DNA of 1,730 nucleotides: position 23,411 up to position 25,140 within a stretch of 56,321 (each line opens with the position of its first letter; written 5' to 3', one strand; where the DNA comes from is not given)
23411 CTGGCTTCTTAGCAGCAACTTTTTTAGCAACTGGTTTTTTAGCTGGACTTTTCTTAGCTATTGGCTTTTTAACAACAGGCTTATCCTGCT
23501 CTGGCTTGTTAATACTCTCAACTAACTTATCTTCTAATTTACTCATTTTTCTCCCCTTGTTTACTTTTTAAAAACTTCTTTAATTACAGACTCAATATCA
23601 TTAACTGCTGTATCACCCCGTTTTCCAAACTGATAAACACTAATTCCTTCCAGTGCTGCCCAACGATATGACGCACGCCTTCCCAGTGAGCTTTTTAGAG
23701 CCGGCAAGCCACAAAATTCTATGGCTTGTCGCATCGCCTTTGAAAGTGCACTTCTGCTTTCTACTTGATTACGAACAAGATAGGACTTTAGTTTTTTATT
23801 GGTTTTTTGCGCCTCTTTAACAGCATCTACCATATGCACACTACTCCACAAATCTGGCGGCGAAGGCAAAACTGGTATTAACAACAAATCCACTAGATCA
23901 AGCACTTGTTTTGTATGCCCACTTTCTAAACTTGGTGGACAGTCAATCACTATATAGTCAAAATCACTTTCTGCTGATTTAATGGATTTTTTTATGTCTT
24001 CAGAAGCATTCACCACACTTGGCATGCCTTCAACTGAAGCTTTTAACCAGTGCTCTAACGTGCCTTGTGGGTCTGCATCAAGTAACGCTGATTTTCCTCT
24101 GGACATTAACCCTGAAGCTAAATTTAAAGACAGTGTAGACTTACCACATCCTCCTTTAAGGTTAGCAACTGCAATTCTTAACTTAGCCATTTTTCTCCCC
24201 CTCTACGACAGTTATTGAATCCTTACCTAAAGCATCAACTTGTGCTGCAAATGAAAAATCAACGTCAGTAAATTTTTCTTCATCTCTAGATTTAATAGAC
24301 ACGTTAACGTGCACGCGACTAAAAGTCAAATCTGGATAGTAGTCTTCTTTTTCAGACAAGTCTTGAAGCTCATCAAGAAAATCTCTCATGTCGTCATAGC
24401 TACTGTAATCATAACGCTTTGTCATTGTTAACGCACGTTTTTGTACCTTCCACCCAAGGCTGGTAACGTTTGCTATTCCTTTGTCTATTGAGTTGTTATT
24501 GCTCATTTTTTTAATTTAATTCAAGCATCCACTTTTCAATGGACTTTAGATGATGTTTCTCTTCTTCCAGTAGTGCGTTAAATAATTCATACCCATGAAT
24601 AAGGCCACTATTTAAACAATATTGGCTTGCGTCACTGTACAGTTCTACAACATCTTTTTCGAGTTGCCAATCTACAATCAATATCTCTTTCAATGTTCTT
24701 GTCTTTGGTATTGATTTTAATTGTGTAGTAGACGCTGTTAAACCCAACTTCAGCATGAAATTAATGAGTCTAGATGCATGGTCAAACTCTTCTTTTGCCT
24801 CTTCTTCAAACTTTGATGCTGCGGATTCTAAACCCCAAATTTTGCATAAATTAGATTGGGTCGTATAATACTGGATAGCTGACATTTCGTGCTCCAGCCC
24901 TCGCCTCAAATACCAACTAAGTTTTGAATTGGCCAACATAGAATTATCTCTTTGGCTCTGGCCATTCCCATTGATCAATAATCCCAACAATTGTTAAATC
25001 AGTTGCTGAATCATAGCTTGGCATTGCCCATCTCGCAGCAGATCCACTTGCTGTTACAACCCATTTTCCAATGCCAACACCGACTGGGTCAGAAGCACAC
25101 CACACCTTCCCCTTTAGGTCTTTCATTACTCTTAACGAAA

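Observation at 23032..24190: ParA-type ATPase plus Lys-rich repeat protein inside the carboxysome cluster: an McdA/McdB-like organelle-positioning module with a histone-tail-like adaptor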

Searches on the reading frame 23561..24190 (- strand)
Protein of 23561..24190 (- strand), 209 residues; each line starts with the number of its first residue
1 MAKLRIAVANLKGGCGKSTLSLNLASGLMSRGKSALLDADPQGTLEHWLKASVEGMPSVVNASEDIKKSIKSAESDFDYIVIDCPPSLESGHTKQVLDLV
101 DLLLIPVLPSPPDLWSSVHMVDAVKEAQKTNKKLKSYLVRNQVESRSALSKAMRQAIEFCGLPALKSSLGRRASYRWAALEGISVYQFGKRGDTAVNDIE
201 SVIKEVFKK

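Call 5: search_protein_families(library=pfam, proteins=[window:23561-24190:-], max_evalue=0.01)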
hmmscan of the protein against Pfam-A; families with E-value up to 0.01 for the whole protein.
window:23561-24190:- (209 aa): 7 families
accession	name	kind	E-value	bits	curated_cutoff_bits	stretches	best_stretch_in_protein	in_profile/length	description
PF13614.12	AAA_31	-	5.7e-20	72.4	27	2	6-45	4-44/177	AAA domain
PF01656.29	CbiA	-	2.7e-13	50.4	25.4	1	6-182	1-122/125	CobQ/CobB/MinD/ParA nucleotide binding domain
PF09140.17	MipZ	-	1.1e-09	38.4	20.7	2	5-50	2-49/262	ATPase MipZ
PF10609.15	ParA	-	6.3e-08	32.8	27.1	1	4-43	4-44/246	NUBPL iron-transfer P-loop NTPase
PF07015.17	VirC1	-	5e-07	29.7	24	1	6-175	4-182/231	VirC1 protein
PF02374.21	ArsA_ATPase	-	0.00019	21.2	24.3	0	12-60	9-58/305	Anion-transporting ATPase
PF06564.18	CBP_BcsQ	-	0.00096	19.2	21.3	0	55-105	94-143/234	Cellulose biosynthesis protein BcsQ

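Call 6: search_protein_families(library=ncbifam, proteins=[window:23561-24190:-], max_evalue=0.01)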
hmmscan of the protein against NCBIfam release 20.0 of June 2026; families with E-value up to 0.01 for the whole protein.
window:23561-24190:- (209 aa): 22 families
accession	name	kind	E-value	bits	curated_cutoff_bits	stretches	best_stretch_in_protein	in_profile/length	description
NF041546.1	ParA_partition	equivalog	4.2e-53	179.9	180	1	6-205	2-203/203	ParA family partition ATPase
TIGR03371.1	cellulose_yhjQ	equivalog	1.4e-11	44.4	157.85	2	5-53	3-52/246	cellulose biosynthesis protein BcsQ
TIGR01968.1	minD_bact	equivalog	1.2e-09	37.9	212.9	1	63-131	98-165/261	septum site-determining protein MinD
TIGR03453.1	partition_RepA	equivalog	2.5e-09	36.4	348.45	2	6-46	107-148/387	plasmid partitioning protein RepA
NF010423.0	PRK13849.1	equivalog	7.6e-08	32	313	1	6-175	4-182/231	conjugal transfer ATPase VirC1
TIGR01969.1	minD_arch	subfamily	6.1e-07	28.9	201.75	1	6-40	3-38/251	cell division ATPase MinD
TIGR03815.1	CpaE_hom_Actino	equivalog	2e-06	27.2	154.45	1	6-43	114-152/340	septum site-determining protein Ssd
NF041136.1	MrpORP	equivalog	3.1e-06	26.7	450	1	5-43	7-46/365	iron-sulfur cluster carrier protein MrpORP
TIGR01007.1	eps_fam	subfamily_domain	3.8e-06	26.6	108.05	0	53-86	104-137/204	polysaccharide biosynthesis tyrosine autokinase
NF010443.0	PRK13869.1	subfamily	6.4e-06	25.2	446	1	6-50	124-169/405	plasmid-partitioning protein RepA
TIGR00345.1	GET3_arsA_TRC40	subfamily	1.1e-05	25.1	135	0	62-101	111-147/299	TRC40/GET3/ArsA family transport-energizing ATPase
NF008669.0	PRK11670.1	equivalog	6.5e-05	22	348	1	6-43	110-148/369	iron-sulfur cluster carrier protein ApbC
NF010259.0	PRK13705.1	equivalog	0.00018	20.6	725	0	67-125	225-282/388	plasmid-partitioning protein SopA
NF008079.0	PRK10818.1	equivalog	0.00026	20.4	508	0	6-36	5-35/270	septum site-determining protein MinD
NF053622.1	ATPseBagAMYCTU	equivalog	0.00073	19.1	400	0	3-37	6-40/325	ATPase BagA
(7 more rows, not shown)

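Call 13: find_related_loci(query=window:23561-24190:-, collection=genome_contigs, flank=6000)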
Query window:23561-24190:- (209 aa) in genome_contigs; peptide patterns used: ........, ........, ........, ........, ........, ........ (x = any residue, [..] = any of these).
599 stretches matched a pattern (row limit reached: there are more); 170 encode a relative of the query (tblastn E <= 1e-3); the best 80 are kept; 80 distinct loci.
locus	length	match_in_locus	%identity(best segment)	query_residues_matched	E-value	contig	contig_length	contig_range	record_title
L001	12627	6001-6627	92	1-209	1e-130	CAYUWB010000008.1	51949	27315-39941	MAG TPA_asm: uncultured Candidatus Ruthturnera sp. isolate binchicken_co46_274 genome assembly, contig: NODE_1076_length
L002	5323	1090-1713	84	1-208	5e-121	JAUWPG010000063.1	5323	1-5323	MAG: Gammaproteobacteria bacterium isolate CSMAG_2470 CSMAG_2470_k141_1344092_length_5323_cov_13.8956, whole genome shot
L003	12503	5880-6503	86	1-208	9e-121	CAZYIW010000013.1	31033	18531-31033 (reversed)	MAG TPA_asm: uncultured Piscirickettsiaceae bacterium isolate SRP167671_co2_35 genome assembly, contig: NODE_1924_length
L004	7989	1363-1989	67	1-208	1e-95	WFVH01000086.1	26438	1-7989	MAG: Gammaproteobacteria bacterium isolate S140_32 k151_611256, whole genome shotgun sequence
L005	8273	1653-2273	66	3-208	6e-95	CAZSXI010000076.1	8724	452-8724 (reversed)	MAG TPA_asm: uncultured Cocleimonas sp. isolate binchicken_co53_98 genome assembly, contig: NODE_5668_length_8724_cov_7.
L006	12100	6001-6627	66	1-208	2e-93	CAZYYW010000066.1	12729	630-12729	MAG TPA_asm: uncultured Thiotrichaceae bacterium isolate binchicken_co112_29 genome assembly, contig: NODE_2152_length_1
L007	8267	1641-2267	64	1-208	3e-92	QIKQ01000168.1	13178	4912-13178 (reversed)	MAG: Gammaproteobacteria bacterium isolate SZUA-41 Ga0063293_10005021, whole genome shotgun sequence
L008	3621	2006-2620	66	4-207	2e-92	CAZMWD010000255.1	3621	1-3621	MAG TPA_asm: uncultured Cocleimonas sp. isolate binchicken_co24_30 genome assembly, contig: NODE_13813_length_3621_cov_1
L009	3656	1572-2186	64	5-208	2e-91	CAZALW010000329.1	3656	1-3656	MAG TPA_asm: uncultured Thiotrichaceae bacterium isolate SRP215229_co1_200 genome assembly, contig: NODE_21082_length_36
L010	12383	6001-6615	65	5-208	2e-90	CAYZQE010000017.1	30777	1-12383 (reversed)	MAG TPA_asm: uncultured Gammaproteobacteria bacterium isolate binchicken_co53_181 genome assembly, contig: NODE_541_leng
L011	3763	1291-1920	63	1-209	4e-90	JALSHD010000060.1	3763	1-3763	MAG: Chromatiales bacterium isolate 354-166_metabat1_scaf2bin.070 354-166_scaffold_21569_c1, whole genome shotgun sequen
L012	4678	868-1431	62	3-189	8e-80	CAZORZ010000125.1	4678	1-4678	MAG TPA_asm: uncultured Gammaproteobacteria bacterium isolate binchicken_co102_140 genome assembly, contig: NODE_15791_l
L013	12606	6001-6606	50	6-209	5e-62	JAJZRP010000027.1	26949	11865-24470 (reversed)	MAG: Proteobacteria bacterium isolate SKS1.bin95 NODE_3113_length_26949_cov_24.697636, whole genome shotgun sequence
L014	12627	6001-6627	48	1-206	3e-62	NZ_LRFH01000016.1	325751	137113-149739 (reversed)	Guyparkeria sp. WRN-7 contig_7, whole genome shotgun sequence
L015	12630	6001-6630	43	6-209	3e-59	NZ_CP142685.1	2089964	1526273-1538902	Halothiobacillus sp. DCM-1 chromosome, complete genome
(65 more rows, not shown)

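Call 22: search_solved_structures(query=window:23561-24190:-, max_evalue=0.00001)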
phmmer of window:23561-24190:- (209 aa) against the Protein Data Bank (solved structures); distinct sequences matched with E-value up to 0.00001: 15.
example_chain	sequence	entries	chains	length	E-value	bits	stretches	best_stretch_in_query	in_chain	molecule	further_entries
4dzz_A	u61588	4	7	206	1.7e-22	83.5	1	6-207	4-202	Plasmid partitioning protein ParF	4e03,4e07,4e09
5u1g_D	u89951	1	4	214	1.9e-22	83.3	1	6-207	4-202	ParA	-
3cwq_A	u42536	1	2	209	7.2e-12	48.9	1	6-206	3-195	ParA family chromosome partitioning protein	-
8ray_B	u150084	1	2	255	6.5e-11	45.7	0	66-149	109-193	ParA family protein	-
7dut_A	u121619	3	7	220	1e-10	45.1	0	6-57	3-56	SOJ protein (Soj)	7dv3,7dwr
5if9_A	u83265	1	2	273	5.3e-09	39.5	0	6-58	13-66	Cobyrinic Acid a,c-diamide synthase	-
4pfs_A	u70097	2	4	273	5.4e-09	39.5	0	6-59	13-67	Cobyrinic Acid a,c-diamide synthase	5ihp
1wcv_1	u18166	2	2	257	8.7e-08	35.5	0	4-48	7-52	SEGREGATION PROTEIN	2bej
6iub_A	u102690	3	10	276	9.9e-08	35.4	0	6-44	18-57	SpoOJ regulator (Soj)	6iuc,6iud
6non_A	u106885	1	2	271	9.9e-08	35.3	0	6-75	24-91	Cobyrinic acid ac-diamide synthase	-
6noo_A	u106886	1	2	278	1.1e-07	35.2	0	6-75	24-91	Maintenance of carboxysome positioning A protein, MCDA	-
3k9g_A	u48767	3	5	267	8.5e-07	32.3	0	6-57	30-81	PF-32 protein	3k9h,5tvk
8jmj_A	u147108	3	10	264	1e-06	32.1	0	6-44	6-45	SpoOJ regulator (Soj)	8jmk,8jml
2bek_A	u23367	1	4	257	1.2e-06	31.8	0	4-49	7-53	SEGREGATION PROTEIN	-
6nop_B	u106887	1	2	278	1.4e-06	31.6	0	6-75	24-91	Cobyrinic acid ac-diamide synthase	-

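Call 47: find_homologous_proteins(query=L015:6001-6630:+, max_evalue=1e-40)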
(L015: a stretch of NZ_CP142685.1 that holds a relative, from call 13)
Query L015:6001-6630:+ (210 aa): 190 proteins with E <= 1e-40 among 1483 candidates; the best 120 are listed.
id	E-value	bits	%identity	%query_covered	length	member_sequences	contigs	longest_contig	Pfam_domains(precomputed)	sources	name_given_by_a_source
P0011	4.3e-132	456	100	100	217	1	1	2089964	PF10609.16,PF01656.30,PF13614.13,PF07015.18,PF09140.18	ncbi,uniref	ncbi:ParA family partition ATPase [Halothiobacillus sp. DCM-1]|uniref:ParA family partition ATPase n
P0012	2.3e-109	382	84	100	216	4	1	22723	PF10609.16,PF01656.30,PF13614.13,PF07015.18,PF09140.18,PF06564.19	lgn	-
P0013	7.1e-106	370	83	100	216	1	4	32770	PF10609.16,PF01656.30,PF13614.13,PF07015.18,PF09140.18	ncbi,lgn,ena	-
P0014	1.0e-91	324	71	100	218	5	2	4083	PF10609.16,PF01656.30,PF13614.13,PF07015.18,PF09140.18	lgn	-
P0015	4.9e-90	319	69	100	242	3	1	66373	PF10609.16,PF01656.30,PF13614.13,PF07015.18,PF09140.18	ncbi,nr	ncbi:MAG: hypothetical protein B7X44_01165 [Halothiobacillus sp. 15-55-196]|nr:MAG: hypothetical pro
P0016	5.1e-90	318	69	100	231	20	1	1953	PF10609.16,PF01656.30,PF13614.13,PF07015.18,PF09140.18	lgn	-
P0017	4.0e-89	316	70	99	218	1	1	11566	PF10609.16,PF01656.30,PF13614.13,PF07015.18,PF09140.18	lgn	-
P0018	7.6e-89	315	68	100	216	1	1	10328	PF10609.16,PF01656.30,PF13614.13,PF07015.18,PF09140.18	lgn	-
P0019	5.5e-86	305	67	99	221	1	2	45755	PF10609.16,PF01656.30,PF13614.13,PF07015.18,PF09140.18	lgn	-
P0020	7.1e-86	305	66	99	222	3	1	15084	PF10609.16,PF01656.30,PF13614.13,PF07015.18,PF09140.18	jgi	-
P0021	6.2e-71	256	57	99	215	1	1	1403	PF10609.16,PF01656.30,PF13614.13,PF07015.18,PF09140.18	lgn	-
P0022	7.2e-71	256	58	99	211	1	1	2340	PF10609.16,PF01656.30,PF13614.13,PF07015.18,PF09140.18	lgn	-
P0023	1.1e-70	255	57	99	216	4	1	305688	PF10609.16,PF01656.30,PF13614.13,PF07015.18,PF09140.18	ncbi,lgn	-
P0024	1.4e-70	255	59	99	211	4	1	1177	PF10609.16,PF01656.30,PF13614.13,PF07015.18,PF09140.18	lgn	-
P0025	1.7e-70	255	57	99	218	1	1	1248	PF10609.16,PF01656.30,PF13614.13,PF07015.18,PF09140.18,PF06564.19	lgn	-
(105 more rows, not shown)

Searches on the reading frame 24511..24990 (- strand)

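Call 5: search_protein_families(library=pfam, proteins=[window:24511-24990:-], max_evalue=0.01)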
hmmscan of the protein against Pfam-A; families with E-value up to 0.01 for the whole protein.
window:24511-24990:- (159 aa): 2 families
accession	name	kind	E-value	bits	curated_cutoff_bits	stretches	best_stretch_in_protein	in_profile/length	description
PF00210.30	Ferritin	-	1.1e-19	71.2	24.5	1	28-154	4-135/142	Ferritin-like domain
PF02915.23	Rubrerythrin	-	2.5e-09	38.1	22.8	1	28-153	3-135/137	Rubrerythrin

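Call 6: search_protein_families(library=ncbifam, proteins=[window:24511-24990:-], max_evalue=0.01)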
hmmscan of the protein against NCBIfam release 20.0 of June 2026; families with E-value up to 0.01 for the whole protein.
window:24511-24990:- (159 aa): 2 families
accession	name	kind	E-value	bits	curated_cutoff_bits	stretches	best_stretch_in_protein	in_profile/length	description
TIGR00754.1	bfr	equivalog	1.1e-11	45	125.55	1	20-152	3-135/157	bacterioferritin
NF045767.1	RuberyRbr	equivalog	0.00028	21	200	1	28-153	13-140/194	rubrerythrin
